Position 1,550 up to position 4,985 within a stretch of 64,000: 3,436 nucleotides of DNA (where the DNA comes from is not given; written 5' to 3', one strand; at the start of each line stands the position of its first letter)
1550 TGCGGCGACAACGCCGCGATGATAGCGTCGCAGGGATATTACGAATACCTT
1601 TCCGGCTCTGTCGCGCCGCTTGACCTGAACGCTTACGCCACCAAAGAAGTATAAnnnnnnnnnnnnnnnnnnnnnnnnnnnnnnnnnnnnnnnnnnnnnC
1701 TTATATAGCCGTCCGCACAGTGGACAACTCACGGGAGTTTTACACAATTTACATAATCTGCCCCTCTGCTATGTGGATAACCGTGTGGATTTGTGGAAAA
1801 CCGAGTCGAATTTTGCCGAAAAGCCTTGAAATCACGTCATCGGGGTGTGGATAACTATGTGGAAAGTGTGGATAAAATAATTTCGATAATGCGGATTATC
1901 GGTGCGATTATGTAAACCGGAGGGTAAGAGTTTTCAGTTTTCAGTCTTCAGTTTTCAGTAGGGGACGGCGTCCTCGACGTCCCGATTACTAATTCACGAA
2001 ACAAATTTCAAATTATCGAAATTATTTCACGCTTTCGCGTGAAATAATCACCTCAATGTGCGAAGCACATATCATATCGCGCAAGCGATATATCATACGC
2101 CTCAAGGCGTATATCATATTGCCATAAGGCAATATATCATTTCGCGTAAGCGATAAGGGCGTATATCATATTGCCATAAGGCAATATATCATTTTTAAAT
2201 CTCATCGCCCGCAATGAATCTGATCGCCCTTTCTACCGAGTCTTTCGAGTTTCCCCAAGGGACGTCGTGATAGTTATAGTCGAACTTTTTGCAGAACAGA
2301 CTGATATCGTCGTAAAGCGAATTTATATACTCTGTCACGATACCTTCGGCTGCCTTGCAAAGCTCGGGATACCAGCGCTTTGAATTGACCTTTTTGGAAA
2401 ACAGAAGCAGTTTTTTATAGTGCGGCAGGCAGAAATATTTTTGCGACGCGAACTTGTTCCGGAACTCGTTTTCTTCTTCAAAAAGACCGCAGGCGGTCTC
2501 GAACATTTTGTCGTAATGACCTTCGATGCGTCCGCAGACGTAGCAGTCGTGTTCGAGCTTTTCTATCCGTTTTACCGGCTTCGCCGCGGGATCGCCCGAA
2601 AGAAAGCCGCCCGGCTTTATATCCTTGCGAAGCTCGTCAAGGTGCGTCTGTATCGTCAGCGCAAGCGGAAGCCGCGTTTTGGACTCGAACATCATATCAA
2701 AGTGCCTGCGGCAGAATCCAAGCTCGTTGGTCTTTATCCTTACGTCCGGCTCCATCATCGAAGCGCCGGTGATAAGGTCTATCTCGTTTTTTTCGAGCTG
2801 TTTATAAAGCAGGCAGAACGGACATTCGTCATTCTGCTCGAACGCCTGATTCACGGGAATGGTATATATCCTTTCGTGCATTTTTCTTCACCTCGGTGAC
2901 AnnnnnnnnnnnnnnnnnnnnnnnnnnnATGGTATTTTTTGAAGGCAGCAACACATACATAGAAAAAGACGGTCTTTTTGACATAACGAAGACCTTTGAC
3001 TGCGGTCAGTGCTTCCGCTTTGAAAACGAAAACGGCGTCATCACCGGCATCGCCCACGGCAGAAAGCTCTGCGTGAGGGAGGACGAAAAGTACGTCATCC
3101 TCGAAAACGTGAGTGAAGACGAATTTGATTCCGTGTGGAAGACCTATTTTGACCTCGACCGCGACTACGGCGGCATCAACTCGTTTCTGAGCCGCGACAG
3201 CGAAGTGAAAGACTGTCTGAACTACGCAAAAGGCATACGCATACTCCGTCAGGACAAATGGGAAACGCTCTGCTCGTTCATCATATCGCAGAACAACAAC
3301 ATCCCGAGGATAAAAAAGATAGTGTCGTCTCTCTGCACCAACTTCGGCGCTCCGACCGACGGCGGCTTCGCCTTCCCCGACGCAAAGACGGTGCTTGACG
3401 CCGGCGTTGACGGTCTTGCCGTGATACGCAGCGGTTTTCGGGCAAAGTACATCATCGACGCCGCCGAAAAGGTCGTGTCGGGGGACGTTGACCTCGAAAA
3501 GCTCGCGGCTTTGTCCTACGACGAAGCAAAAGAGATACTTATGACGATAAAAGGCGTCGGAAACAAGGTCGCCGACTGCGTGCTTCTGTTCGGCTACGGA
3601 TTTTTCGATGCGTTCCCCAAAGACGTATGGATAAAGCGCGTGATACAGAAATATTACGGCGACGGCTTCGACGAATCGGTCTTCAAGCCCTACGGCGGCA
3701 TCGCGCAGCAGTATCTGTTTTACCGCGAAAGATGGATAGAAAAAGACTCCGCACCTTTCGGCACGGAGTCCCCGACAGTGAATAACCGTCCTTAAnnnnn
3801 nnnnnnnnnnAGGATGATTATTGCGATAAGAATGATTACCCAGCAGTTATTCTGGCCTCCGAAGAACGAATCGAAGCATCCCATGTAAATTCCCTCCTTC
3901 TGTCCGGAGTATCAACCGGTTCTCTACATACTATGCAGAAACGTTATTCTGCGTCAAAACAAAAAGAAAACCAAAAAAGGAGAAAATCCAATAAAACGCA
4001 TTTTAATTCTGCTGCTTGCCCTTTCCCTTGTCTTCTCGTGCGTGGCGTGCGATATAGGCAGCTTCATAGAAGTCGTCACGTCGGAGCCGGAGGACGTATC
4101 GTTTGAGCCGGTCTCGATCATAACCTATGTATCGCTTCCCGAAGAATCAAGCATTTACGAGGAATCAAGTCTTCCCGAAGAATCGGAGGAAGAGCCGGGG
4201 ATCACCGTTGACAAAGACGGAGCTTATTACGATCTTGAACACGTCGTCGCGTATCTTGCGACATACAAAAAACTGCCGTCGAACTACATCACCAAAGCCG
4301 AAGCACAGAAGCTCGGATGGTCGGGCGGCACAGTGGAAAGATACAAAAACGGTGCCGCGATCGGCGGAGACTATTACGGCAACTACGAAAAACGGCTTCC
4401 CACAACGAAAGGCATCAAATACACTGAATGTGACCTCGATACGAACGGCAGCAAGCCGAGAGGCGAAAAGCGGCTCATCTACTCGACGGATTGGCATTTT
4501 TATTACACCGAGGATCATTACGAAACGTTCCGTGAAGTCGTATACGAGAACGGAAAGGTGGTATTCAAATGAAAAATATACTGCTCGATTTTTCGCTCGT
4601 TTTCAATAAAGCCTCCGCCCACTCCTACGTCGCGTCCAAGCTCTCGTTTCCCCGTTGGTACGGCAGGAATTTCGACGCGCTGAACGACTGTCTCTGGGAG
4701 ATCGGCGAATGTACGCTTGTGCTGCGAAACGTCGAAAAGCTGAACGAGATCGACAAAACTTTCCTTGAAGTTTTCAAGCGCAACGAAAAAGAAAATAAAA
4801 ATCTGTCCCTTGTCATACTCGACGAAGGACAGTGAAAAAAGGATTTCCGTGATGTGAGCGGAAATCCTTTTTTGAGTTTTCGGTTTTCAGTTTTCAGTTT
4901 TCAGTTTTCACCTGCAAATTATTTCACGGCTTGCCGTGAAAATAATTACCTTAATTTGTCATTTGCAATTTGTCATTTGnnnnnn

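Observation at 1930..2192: Dispersed composite repeat family: GTTTTCA heptamer arrays plus 'hairpin trains' with a constant spacer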

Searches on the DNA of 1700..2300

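Call 12: search_rna_families(source=window, start=1700, end=2300, threshold=evalue, max_evalue=10, show_alignments=4)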
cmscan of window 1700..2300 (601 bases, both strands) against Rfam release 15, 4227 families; matches with E-value up to 10: 14.
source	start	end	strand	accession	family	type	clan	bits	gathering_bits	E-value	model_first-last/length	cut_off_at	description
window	2045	2119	-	RF01706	Gut-1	Gene; sRNA;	-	41.7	50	8.3e-07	1-77/77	no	Gut-1 RNA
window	1993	2044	-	RF01810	pntA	Gene; sRNA;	-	21.7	54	0.78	1-62/62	no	pntA sRNA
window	2020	2124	-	RF01659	ceN86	Gene; snRNA; snoRNA; CD-box;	-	20.3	40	0.29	1-124/124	no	Caenorhabditis snoRNA ceN86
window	2134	2194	-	RF01706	Gut-1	Gene; sRNA;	-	19.3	50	0.38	1-77/77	no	Gut-1 RNA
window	2016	2053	-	RF03246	MIR1515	Gene; miRNA;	-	17.4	140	0.98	1-137/137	no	MIR1515 microRNA precursor family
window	1978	2048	-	RF02037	IMES-4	Gene;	-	15.9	48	6.9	1-80/80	no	IMES-4 RNA motif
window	1706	1784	-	RF03401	mir-1323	Gene; miRNA;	-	15.7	98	2.7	1-73/73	no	mir-1323 microRNA precursor family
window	2088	2119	-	RF03503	mir-547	Gene; miRNA;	-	15.3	90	3.3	1-78/78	no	mir-547 microRNA precursor family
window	2118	2185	+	RF03979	mir-2006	Gene; miRNA;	-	15.1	90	4.5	1-91/91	no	mir-2006 microRNA precursor family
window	2090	2163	-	RF00443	SNORA27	Gene; snRNA; snoRNA; HACA-box;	CL00032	14.9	64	6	1-127/127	no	Small nucleolar RNA SNORA27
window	2084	2145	-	RF00137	SNORD83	Gene; snRNA; snoRNA; CD-box;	-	14.9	35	9.3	1-78/78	no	Small nucleolar RNA SNORD83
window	2077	2153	-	RF02520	mir-965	Gene; miRNA;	-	14.7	43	6.2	1-76/76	no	mir-965 microRNA precursor family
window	1986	2134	-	RF01728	STAXI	Gene; sRNA;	-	14.3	40.5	1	1-153/153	no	STAXI RNA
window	2055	2208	-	RF01411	BsrF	Gene; sRNA;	-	14.2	50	7.6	1-113/113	no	BsrF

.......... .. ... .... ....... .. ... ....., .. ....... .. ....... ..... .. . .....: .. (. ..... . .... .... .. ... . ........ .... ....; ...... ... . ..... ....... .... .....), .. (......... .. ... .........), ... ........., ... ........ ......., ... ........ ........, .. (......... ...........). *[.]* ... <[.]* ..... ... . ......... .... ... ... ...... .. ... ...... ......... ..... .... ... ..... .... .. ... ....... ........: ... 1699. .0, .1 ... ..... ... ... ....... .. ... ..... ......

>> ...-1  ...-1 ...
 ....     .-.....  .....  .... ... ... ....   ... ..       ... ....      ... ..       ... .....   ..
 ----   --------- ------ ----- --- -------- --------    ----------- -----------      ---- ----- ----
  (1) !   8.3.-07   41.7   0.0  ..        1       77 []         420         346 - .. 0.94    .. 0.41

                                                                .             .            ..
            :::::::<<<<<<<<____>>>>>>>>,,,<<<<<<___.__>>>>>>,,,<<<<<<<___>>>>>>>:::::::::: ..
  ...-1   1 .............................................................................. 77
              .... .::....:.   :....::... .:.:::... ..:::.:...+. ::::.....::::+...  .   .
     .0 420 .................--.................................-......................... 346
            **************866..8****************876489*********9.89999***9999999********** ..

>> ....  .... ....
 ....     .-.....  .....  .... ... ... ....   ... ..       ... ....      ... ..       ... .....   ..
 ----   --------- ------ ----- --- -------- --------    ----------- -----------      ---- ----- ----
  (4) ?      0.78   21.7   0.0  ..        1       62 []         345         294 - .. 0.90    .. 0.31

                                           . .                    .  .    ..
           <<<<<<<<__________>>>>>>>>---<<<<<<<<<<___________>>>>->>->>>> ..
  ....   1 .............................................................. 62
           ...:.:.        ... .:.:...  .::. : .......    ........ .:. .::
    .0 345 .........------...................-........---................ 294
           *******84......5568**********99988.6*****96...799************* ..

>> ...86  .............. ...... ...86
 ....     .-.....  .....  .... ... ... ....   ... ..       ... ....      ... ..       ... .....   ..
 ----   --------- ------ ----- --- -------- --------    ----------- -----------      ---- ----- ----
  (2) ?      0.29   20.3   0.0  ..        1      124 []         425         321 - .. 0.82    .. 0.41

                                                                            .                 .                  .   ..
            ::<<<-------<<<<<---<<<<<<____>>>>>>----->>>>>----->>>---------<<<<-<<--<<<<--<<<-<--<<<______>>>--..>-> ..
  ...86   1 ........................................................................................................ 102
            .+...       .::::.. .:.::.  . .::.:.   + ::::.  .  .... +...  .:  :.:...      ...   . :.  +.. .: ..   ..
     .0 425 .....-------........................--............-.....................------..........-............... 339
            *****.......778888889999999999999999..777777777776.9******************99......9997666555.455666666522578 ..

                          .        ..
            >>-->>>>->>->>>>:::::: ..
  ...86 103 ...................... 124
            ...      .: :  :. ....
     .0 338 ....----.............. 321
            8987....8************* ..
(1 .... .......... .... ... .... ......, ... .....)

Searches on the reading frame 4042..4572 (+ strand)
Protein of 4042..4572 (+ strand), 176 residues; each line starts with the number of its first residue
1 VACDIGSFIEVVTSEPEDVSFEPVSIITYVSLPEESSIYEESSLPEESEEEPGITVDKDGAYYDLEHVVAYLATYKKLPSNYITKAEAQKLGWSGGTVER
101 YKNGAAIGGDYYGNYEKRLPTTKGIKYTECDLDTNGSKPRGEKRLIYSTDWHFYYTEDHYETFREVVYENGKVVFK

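Call 52: search_protein_families(library=pfam, proteins=[window:4042-4572:+], max_evalue=0.01)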
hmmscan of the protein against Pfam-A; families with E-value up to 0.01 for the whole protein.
window:4042-4572:+ (176 aa): 1 family
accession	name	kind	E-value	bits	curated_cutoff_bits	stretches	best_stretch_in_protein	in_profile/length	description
PF00545.25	Ribonuclease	-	2.6e-18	66.8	24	1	74-166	10-97/98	ribonuclease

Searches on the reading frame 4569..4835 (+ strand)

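Call 13: search_protein_families(library=pfam, proteins=[window:4569-4835:+])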
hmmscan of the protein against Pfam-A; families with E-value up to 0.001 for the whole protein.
window:4569-4835:+ (88 aa): 1 family
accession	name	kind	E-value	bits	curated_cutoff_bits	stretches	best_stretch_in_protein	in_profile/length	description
PF01337.24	Barstar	-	2.6e-14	53.4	23.4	1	1-74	1-82/96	Barstar (barnase inhibitor)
